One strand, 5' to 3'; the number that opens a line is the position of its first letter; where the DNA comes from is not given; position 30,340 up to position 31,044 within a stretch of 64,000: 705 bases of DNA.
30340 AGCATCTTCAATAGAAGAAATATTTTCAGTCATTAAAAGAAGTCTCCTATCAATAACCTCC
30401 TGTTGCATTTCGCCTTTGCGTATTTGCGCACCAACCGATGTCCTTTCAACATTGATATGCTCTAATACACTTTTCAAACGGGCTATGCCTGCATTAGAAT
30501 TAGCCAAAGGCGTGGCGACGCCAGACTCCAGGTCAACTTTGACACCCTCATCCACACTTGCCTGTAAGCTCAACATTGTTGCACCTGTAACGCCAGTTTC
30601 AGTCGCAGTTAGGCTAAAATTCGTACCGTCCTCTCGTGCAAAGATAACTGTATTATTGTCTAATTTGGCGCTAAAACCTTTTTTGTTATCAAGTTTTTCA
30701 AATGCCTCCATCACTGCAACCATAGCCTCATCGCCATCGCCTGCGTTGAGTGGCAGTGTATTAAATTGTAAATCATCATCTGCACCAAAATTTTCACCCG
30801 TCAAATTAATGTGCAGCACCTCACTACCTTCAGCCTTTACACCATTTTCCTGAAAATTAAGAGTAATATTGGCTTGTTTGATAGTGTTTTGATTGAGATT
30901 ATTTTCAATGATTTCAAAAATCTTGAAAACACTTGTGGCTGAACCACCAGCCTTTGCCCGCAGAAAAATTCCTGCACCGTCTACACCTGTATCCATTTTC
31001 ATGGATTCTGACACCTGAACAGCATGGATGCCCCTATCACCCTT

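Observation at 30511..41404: One ~120-aa module is shared by FlgL, FlgK and FlgE, suggesting a common outer domain along hook and junction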

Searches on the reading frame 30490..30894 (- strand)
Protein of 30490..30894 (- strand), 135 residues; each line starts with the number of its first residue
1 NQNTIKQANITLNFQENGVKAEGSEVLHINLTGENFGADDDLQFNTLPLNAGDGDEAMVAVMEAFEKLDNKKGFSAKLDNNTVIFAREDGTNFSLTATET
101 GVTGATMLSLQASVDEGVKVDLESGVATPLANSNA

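Call 12: find_homologous_proteins(query=window:30490-30894:-, max_evalue=0.01)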
Query seq(135 aa) (135 aa): 1 proteins with E <= 0.01 among 13 candidates.
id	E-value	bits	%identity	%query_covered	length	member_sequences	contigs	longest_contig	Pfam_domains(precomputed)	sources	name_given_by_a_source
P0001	2.3e-43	165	75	81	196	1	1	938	-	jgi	-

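Call 15: find_encoding_contigs(protein=P0001, flank=10000)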
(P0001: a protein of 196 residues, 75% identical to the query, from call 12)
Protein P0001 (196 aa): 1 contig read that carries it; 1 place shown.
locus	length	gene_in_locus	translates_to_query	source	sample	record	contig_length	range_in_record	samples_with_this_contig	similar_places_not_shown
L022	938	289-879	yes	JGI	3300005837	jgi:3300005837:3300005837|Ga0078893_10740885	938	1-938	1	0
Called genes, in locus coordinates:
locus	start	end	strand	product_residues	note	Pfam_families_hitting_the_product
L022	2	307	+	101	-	?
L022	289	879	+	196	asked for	-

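Call 22: search_protein_families(library=pfam, proteins=[window:30490-30894:-], max_evalue=10)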
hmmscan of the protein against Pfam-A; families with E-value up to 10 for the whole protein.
seq(135 aa): 0 families

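Call 28: search_protein_representatives(alignment_id=A1)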
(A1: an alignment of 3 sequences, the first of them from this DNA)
Query: 3 sequences, 135 profile positions. Proteins with E-value up to 0.001 (for the whole library): 15; up to 1e-10: 7; up to 1e-30: 5. The best 15 are listed.
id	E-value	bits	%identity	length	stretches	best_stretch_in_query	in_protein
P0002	7.4e-55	200.8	-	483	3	6-132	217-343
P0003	4.3e-43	162.7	-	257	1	3-134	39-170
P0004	2.5e-40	153.8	-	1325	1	3-132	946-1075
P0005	7.3e-39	149.0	-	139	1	49-133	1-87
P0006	6.5e-38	145.9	-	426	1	4-134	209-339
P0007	7.7e-28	113.3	-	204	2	79-133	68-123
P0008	2.9e-20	88.8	-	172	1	65-134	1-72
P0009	6.0e-10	55.4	-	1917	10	11-75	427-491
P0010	1.2e-05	41.5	-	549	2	16-134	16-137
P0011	1.6e-05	41.0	-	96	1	2-63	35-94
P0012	5.3e-05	39.4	-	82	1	92-132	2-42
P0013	6.3e-05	39.1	-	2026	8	4-48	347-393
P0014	1.4e-04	38.0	-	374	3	16-97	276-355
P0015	3.9e-04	36.6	-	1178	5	57-112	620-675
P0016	7.8e-04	35.6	-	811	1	16-102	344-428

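Call 31: find_encoding_contigs(protein=P0002, flank=10000)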
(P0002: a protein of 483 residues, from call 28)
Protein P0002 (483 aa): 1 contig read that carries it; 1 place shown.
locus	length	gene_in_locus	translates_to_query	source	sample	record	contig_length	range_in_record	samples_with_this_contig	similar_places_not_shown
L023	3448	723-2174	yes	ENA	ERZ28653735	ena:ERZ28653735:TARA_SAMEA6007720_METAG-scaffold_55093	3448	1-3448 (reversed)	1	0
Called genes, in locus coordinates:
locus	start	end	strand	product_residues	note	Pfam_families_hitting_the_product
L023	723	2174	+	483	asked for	PF07195:FliD_C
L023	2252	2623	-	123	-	-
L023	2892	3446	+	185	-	?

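Call 33: find_encoding_contigs(protein=P0016, flank=10000)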
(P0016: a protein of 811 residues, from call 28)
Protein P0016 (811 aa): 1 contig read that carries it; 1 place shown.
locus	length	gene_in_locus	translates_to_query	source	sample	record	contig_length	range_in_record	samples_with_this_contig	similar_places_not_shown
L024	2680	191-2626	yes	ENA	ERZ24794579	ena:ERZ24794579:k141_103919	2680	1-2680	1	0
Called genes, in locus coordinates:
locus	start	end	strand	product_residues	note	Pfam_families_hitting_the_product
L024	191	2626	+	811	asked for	PF00669:Flagellin_N, PF00700:Flagellin_C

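Call 37: find_homologous_proteins(query=A2, max_evalue=0.01)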
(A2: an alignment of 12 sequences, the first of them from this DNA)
Query A2 (12 sequences) (135 aa, profile of the alignment): 5 proteins with E <= 0.01 among 4404 candidates.
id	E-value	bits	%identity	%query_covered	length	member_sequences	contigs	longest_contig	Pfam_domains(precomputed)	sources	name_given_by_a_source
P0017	2.1e-46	175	41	68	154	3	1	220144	-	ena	-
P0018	1.7e-42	162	43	68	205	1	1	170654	-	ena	-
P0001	1.1e-31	127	75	81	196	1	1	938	-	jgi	-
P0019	2.2e-17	81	51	27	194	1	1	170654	-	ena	-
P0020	1.5e-5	43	47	13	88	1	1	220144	-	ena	-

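Call 39: find_encoding_contigs(protein=P0017, flank=10000, max_places=3)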
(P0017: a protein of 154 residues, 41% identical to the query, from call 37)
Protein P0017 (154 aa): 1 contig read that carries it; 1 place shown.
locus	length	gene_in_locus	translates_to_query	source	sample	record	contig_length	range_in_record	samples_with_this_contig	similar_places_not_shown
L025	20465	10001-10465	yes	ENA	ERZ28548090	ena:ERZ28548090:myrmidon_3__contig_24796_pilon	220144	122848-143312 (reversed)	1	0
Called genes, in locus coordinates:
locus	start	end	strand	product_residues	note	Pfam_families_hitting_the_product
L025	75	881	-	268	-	PF01514:YscJ_FliF, PF08345:YscJ_FliF_C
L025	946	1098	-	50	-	-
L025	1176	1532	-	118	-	PF02049:FliE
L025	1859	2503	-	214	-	PF00158:Sigma54_activat, PF14532:Sigma54_activ_2, PF07728:AAA_5 (weak)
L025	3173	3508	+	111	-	PF00158:Sigma54_activat, PF14532:Sigma54_activ_2 (weak)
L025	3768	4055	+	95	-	PF02954:HTH_8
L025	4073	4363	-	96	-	-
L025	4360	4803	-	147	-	PF02561:FliS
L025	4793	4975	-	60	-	-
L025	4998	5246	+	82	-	-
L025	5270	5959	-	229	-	PF00654:Voltage_CLC (weak), PF00571:CBS (weak)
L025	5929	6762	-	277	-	PF00654:Voltage_CLC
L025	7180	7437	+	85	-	PF02465:FliD_N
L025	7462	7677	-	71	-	-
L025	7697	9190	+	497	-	PF07195:FliD_C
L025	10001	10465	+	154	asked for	-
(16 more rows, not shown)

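Call 40: find_encoding_contigs(protein=P0018, flank=10000, max_places=3)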
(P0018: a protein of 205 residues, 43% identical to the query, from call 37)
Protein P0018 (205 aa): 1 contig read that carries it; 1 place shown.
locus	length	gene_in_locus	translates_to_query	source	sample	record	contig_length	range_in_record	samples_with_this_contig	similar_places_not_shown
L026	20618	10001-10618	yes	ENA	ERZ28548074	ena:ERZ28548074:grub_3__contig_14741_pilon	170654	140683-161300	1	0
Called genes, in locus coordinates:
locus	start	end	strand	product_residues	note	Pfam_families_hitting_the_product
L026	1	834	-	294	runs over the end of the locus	PF01514:YscJ_FliF, PF08345:YscJ_FliF_C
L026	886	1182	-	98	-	-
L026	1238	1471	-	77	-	PF02049:FliE (weak)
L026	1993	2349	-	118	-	PF00158:Sigma54_activat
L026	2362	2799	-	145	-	-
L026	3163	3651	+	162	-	PF00158:Sigma54_activat, PF14532:Sigma54_activ_2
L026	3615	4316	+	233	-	PF25601:AAA_lid_14, PF02954:HTH_8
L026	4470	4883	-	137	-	PF02561:FliS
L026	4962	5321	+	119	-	-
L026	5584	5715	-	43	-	-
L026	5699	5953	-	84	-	PF00654:Voltage_CLC (weak)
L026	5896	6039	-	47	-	-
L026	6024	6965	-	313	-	PF00654:Voltage_CLC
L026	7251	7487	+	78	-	-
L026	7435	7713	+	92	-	-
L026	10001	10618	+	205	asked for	-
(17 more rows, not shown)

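Call 51: predict_structure(alignment_id=A2)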
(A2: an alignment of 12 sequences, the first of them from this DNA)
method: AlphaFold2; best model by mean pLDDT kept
length: 135 residues; sequences in the alignment: 12
mean_pLDDT: 78.6   pTM: 0.76
mean pLDDT of the five models: 78.6, 78.0, 77.8, 75.8, 71.4
residues with pLDDT >= 90: 44; 70-90: 59; 50-70: 14; < 50: 18
segments of 3 or more residues with pLDDT < 50: 1-6, 124-135
pLDDT, mean of each block of 10 residues (from residue 1): 48 89 89 75 92 90 96 93 89 84 72 77 51 36
secondary structure, 60 per line:
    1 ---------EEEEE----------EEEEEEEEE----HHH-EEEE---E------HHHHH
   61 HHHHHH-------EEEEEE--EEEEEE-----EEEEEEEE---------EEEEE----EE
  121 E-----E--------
elements in order: E10-14 E25-33 E42-45 H56-66 E74-79 E82-87 E93-100 E110-114 E119-121

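Call 54: search_solved_structures(query=A2, max_evalue=1, show_alignments=2)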
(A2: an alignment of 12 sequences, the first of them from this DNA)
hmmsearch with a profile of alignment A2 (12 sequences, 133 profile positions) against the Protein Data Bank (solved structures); distinct sequences matched with E-value up to 1: 3.
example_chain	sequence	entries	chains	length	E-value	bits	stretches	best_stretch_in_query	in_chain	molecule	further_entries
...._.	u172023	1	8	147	0.0026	20.8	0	31-76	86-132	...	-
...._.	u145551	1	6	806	0.02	17.9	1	23-106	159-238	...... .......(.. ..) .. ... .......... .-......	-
1d2p_A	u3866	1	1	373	0.11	15.6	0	44-80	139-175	COLLAGEN ADHESIN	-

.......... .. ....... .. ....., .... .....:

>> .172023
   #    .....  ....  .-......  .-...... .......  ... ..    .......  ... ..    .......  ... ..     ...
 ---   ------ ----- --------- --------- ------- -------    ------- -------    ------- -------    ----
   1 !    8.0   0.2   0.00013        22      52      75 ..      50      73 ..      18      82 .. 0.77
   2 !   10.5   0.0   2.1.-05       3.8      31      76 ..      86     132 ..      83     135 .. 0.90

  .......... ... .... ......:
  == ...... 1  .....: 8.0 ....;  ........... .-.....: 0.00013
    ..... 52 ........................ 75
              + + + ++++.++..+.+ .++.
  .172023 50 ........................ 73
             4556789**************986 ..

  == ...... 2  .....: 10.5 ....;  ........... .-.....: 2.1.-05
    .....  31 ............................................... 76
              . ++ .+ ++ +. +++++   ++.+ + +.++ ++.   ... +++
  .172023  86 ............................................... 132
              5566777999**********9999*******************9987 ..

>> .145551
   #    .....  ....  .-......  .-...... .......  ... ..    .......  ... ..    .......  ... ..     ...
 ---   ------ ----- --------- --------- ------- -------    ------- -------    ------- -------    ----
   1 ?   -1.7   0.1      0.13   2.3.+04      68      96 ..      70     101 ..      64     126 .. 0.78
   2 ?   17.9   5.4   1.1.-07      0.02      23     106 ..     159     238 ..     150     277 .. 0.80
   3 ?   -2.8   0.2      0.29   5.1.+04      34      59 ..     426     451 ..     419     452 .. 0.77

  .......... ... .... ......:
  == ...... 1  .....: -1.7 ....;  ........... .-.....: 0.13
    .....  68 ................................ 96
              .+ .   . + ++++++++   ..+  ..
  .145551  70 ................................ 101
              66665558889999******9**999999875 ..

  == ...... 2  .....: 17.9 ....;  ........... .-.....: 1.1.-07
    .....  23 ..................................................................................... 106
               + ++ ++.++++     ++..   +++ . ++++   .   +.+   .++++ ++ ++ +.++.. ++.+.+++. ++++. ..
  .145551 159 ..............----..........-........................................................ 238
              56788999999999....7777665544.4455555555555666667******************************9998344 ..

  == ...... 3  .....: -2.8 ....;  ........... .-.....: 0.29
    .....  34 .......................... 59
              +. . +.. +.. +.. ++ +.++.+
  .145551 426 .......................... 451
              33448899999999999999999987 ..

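Call 55: fold_search(model_id=the predicted structure, library=pdb)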
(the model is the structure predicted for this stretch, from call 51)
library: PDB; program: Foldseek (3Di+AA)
matches with E <= 10: 476; with E <= 0.001: 0
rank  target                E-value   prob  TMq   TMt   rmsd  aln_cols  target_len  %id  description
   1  5h5v_F                3.2e-03  0.90  0.32  0.15  15.0       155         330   10  Crystal structure of the flagellar cap protein FliD D1-D2-D3 domains from Escherichia coli (released 2017-02-22)
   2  5h5v_A                3.2e-03  0.90  0.32  0.14  15.0       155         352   10  Crystal structure of the flagellar cap protein FliD D1-D2-D3 domains from Escherichia coli (released 2017-02-22)
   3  5h5v_E                4.2e-03  0.87  0.32  0.17  15.0       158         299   11  Crystal structure of the flagellar cap protein FliD D1-D2-D3 domains from Escherichia coli (released 2017-02-22)
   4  5h5v_C                4.2e-03  0.87  0.32  0.14  15.0       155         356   10  Crystal structure of the flagellar cap protein FliD D1-D2-D3 domains from Escherichia coli (released 2017-02-22)
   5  9m6h_A                7.7e-03  0.98  0.42  0.16  12.9       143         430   14  structure of FliD-FliC at a 10:10 stoichiometry (released 2025-07-16)
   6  8fqc_I1               1.7e-02  0.98  0.41  0.13  11.5       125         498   12  Structure of baseplate with receptor binding complex of Agrobacterium phage Milano (released 2024-01-31)
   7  8foy                  2.4e-02  0.97  0.45  0.15   7.9       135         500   13  Structure of Agrobacterium tumefaciens bacteriophage Milano contracted tail-sheath (released 2024-01-17)
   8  9gsx_B                4.0e-02  0.69  0.29  0.08   6.3        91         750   10  Campylobacter hook-filament junction-cap complex (released 2025-04-09)
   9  9rku_BD               5.0e-02  0.97  0.47  0.16   5.7       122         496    9  Agrobacterium phage 7-7-1 baseplate (released 2025-12-10)
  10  6hiw_DB               9.0e-02  0.11  0.13  0.03  14.9       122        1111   14  Cryo-EM structure of the Trypanosoma brucei mitochondrial ribosome - This entry contains the complete small mitoribos (released 2018-09-26)
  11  6sg9_DB               9.0e-02  0.10  0.14  0.05  14.9       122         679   14  Head domain of the mt-SSU assemblosome from Trypanosoma brucei (released 2019-09-18)
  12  9hz7_A                1.1e-01  0.94  0.48  0.15   4.6       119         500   13  Agrobacterium phage 7-7-1 tail (released 2025-12-10)
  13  9ard_A                1.3e-01  0.14  0.21  0.21  13.1       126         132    6  Structure of Pycsar EcPycC cyclase immunoglobulin-like AGS-C domain (released 2024-06-19)
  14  9p7r_A1               2.1e-01  0.63  0.40  0.19   7.9       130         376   14  In situ structure of the sheathed FlaB flagellar filament in Vibrio cholerae (released 2025-09-24)
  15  9n8h_A                2.1e-01  0.51  0.37  0.17   8.1       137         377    6  In situ sheathed flagellar filament of Vibrio cholerae resolved with helical reconstruction. (released 2025-09-24)
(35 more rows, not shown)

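Call 74: fold_search(model_id=the predicted structure, library=viral)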
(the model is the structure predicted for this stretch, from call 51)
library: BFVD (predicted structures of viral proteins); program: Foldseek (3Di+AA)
matches with E <= 10: 606; with E <= 0.001: 1
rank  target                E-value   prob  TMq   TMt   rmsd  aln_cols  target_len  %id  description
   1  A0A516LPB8            8.9e-04  1.00  0.53  0.20   4.0       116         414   19  (no name in the UniProt tables at hand)
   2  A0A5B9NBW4            1.1e-03  1.00  0.49  0.17   5.4       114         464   16  Structural protein [Aeromonas phage 2L372X]
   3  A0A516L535            2.1e-03  1.00  0.63  0.11   5.1       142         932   11  (no name in the UniProt tables at hand)
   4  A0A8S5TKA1            2.8e-03  1.00  0.45  0.24   8.0       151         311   10  Uncharacterized protein [Podoviridae sp. ctz6O13]
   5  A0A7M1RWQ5            5.7e-03  1.00  0.50  0.26   4.8       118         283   13  Uncharacterized protein [uncultured phage cr8_1]
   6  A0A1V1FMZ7            6.7e-03  1.00  0.53  0.26   5.2       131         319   10  Uncharacterized protein [Azobacteroides phage ProJPt-Bp1]
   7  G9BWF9                8.4e-03  0.99  0.50  0.33  18.0       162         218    9  (no name in the UniProt tables at hand)
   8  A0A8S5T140            9.4e-03  0.99  0.41  0.08   7.4       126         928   10  Uncharacterized protein [Myoviridae sp. ctWb16]
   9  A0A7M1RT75            1.1e-02  1.00  0.57  0.24   4.3       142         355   11  Uncharacterized protein [uncultured phage cr130_1]
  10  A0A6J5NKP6            1.5e-02  0.98  0.43  0.26  11.7       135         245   14  Uncharacterized protein [uncultured Caudovirales phage]
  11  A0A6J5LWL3            1.9e-02  0.99  0.48  0.38   9.4       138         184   14  Uncharacterized protein [uncultured Caudovirales phage]
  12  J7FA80                2.7e-02  0.98  0.48  0.15   8.2       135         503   13  Tail sheath protein [Agrobacterium phage 7-7-1]
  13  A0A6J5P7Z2            3.0e-02  0.96  0.44  0.14  10.5       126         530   11  Uncharacterized protein [uncultured Caudovirales phage]
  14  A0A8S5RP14            3.5e-02  0.99  0.50  0.22   6.0       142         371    8  Uncharacterized protein [virus sp. ctrcb4]
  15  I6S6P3                3.9e-02  0.98  0.43  0.15   8.3       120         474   13  Uncharacterized protein [Nonlabens phage P12024S]
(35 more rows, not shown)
